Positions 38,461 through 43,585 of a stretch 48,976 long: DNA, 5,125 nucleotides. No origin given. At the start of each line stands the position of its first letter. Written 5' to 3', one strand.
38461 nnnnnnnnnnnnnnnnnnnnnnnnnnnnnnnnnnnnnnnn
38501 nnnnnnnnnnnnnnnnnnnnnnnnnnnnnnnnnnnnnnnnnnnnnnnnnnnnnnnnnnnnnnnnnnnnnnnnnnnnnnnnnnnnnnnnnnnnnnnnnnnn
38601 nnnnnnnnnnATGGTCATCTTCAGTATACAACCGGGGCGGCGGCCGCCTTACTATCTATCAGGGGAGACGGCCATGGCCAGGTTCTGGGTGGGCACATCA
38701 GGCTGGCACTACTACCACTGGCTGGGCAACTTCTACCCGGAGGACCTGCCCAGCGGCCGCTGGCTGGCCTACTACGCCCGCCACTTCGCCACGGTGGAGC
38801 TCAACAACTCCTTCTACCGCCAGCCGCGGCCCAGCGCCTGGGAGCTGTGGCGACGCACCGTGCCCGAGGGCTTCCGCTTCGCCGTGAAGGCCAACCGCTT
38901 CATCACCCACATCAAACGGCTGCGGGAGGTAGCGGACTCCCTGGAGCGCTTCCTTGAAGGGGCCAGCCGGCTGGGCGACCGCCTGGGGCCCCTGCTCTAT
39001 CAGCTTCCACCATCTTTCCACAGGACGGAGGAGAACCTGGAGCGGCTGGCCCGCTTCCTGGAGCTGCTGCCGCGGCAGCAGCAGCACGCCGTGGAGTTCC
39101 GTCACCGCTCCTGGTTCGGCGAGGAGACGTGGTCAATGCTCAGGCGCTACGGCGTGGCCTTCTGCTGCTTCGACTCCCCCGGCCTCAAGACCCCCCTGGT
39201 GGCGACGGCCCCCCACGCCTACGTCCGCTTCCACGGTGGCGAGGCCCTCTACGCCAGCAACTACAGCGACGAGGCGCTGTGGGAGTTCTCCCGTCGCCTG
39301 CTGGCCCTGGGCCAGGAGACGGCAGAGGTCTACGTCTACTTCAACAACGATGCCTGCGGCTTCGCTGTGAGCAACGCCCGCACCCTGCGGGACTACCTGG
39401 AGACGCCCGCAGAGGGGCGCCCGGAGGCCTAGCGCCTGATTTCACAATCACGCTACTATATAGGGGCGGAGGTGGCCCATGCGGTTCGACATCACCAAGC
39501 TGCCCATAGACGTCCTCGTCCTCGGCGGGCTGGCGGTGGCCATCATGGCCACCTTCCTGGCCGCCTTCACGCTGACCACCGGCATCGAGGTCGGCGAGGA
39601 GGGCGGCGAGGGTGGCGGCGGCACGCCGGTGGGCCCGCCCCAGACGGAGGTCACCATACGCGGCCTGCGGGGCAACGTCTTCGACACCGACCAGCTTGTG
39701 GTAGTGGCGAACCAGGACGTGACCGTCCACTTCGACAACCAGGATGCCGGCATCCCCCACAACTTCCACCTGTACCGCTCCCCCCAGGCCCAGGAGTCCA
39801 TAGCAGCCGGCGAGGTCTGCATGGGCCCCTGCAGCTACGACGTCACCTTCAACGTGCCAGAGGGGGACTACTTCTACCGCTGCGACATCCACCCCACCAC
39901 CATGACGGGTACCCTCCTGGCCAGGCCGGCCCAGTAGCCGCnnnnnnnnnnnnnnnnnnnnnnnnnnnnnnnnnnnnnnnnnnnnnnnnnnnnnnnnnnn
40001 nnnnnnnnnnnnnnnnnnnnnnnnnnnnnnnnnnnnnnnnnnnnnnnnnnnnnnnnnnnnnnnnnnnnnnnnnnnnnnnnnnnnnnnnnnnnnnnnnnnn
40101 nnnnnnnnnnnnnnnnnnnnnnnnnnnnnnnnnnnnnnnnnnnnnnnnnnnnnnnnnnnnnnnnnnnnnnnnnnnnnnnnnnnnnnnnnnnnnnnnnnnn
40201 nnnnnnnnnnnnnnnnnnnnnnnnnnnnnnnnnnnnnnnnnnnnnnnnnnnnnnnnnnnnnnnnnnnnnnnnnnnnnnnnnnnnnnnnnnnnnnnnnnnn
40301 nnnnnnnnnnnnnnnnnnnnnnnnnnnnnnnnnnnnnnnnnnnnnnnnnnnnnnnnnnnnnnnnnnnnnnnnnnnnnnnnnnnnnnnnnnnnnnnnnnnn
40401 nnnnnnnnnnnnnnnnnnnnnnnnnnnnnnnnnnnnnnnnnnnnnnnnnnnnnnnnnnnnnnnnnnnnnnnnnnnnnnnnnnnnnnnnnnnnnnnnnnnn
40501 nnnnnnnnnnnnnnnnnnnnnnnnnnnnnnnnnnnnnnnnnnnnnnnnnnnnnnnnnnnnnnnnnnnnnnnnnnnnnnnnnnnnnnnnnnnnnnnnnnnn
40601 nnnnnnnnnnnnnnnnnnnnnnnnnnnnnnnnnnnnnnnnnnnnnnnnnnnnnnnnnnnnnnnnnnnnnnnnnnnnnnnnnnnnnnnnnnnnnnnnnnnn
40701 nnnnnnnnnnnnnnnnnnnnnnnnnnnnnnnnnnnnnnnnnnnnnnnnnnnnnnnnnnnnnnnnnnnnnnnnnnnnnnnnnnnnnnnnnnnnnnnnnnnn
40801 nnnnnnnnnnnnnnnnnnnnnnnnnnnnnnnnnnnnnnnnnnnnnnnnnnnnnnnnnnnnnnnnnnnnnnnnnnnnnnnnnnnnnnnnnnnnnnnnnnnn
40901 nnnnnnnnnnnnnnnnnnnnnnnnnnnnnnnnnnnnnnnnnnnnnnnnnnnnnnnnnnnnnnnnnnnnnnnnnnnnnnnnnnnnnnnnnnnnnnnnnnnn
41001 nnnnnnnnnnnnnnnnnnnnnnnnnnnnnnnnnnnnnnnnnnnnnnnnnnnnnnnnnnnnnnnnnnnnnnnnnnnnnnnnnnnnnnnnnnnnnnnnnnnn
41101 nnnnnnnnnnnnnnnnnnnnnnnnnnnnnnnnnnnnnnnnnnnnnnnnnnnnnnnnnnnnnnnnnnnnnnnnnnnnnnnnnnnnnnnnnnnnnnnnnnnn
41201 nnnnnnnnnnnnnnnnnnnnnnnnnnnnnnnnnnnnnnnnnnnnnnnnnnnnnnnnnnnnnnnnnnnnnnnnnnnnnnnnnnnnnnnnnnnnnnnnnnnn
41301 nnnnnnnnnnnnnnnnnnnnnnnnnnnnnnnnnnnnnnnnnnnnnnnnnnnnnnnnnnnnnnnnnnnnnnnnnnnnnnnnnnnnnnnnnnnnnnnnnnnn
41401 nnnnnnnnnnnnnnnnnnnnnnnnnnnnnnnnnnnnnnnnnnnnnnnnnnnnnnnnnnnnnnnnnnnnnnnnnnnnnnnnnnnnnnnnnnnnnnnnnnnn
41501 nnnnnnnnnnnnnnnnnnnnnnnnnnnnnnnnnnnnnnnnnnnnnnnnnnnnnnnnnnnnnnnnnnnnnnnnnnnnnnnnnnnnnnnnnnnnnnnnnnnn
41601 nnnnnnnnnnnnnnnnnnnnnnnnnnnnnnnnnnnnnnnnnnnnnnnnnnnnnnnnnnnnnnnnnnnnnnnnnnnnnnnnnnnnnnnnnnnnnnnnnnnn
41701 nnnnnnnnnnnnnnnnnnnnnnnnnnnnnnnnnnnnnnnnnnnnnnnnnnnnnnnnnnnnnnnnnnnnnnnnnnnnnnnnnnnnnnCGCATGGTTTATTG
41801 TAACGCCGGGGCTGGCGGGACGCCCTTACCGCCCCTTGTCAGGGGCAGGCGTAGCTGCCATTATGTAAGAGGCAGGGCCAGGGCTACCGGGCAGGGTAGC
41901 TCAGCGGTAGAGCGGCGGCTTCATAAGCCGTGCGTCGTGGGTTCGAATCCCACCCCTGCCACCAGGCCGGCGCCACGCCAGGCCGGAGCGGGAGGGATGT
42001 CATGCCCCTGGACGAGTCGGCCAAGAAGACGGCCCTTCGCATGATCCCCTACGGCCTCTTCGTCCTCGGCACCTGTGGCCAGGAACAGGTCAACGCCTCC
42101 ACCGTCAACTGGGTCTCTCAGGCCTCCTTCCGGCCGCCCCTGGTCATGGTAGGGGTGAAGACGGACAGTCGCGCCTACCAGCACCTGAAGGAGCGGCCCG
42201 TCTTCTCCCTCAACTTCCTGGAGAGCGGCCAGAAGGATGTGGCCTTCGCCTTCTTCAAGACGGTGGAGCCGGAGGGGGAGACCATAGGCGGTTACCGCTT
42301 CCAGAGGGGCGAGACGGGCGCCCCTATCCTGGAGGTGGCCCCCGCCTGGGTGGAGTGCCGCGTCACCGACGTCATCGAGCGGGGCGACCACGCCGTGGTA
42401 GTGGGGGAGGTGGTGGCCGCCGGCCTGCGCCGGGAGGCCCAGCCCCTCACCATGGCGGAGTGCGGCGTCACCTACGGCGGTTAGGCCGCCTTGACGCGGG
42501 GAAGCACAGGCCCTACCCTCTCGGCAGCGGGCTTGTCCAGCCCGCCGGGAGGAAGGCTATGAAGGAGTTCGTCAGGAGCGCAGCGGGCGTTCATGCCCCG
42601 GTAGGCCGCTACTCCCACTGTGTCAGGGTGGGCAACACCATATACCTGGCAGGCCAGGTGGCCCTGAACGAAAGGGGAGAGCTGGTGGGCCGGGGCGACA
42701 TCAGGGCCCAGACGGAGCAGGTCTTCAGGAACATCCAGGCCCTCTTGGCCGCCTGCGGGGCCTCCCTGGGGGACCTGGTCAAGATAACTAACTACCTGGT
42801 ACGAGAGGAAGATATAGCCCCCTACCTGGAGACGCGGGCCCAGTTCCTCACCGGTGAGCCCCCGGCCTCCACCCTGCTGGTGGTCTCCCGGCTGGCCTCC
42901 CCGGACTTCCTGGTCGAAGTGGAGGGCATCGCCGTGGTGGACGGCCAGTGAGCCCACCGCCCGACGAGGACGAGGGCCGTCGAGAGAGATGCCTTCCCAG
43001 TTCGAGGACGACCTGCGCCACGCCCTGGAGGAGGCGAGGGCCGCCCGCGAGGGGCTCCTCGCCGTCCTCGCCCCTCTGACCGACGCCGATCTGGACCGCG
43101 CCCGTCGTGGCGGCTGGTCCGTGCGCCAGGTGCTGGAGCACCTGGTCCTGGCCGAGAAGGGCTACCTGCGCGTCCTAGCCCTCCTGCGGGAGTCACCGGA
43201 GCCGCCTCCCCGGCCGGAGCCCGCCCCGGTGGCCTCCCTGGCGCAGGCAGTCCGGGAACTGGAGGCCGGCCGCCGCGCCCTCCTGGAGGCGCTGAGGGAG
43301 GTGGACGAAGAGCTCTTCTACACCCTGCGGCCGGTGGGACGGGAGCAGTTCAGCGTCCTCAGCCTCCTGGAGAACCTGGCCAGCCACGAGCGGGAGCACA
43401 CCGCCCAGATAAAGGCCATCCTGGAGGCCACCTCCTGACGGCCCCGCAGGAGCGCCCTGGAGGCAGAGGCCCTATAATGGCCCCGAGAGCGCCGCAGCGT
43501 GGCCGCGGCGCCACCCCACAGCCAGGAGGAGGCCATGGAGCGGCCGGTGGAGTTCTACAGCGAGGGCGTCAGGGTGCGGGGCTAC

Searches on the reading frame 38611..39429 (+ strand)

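Call 21: search_protein_families(library=pfam, proteins=[window:38611-39429:+])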
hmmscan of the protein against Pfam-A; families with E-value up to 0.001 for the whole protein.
window:38611-39429:+ (273 aa): 1 family
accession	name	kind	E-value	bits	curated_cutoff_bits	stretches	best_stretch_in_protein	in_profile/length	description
PF01904.24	DUF72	-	1.7e-76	257.5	25.3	1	42-261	1-216/217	Protein of unknown function DUF72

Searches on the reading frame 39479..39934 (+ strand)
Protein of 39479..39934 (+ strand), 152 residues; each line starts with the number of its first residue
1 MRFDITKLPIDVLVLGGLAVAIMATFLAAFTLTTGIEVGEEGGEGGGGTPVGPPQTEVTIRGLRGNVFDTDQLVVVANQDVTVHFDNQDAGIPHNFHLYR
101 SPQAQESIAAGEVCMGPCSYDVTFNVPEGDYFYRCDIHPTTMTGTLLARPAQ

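Call 21: search_protein_families(library=pfam, proteins=[window:39479-39934:+])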
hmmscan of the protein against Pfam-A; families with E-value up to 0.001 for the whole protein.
window:39479-39934:+ (152 aa): 1 family
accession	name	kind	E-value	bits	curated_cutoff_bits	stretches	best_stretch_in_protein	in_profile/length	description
PF13473.12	Cupredoxin_1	-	3e-05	24.4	27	1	66-147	30-103/104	Cupredoxin-like domain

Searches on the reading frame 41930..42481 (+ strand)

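Call 21: search_protein_families(library=pfam, proteins=[window:41930-42481:+])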
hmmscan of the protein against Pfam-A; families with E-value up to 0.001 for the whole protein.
window:41930-42481:+ (184 aa): 1 family
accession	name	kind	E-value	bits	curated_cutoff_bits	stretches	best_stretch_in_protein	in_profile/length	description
PF01613.24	Flavin_Reduct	-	2.9e-34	118.8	27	1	37-176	2-145/153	Flavin reductase like domain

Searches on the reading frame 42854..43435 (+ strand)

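Call 21: search_protein_families(library=pfam, proteins=[window:42854-43435:+])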
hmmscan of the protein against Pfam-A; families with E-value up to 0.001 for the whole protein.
window:42854-43435:+ (194 aa): 4 families
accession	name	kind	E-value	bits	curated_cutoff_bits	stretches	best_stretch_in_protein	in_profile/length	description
PF12867.12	DinB_2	-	1.8e-18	67.6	24.8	1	62-186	3-128/128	DinB superfamily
PF05163.17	DinB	-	2.3e-14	54.1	23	1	55-190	6-142/165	DinB family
PF11716.13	MDMPI_N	-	3.3e-07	31.5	24.2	1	62-153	2-106/140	Mycothiol maleylpyruvate isomerase N-terminal domain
PF04978.18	MST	-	4.6e-05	24.3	27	0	63-120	8-65/149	Mycothiol-S-transferase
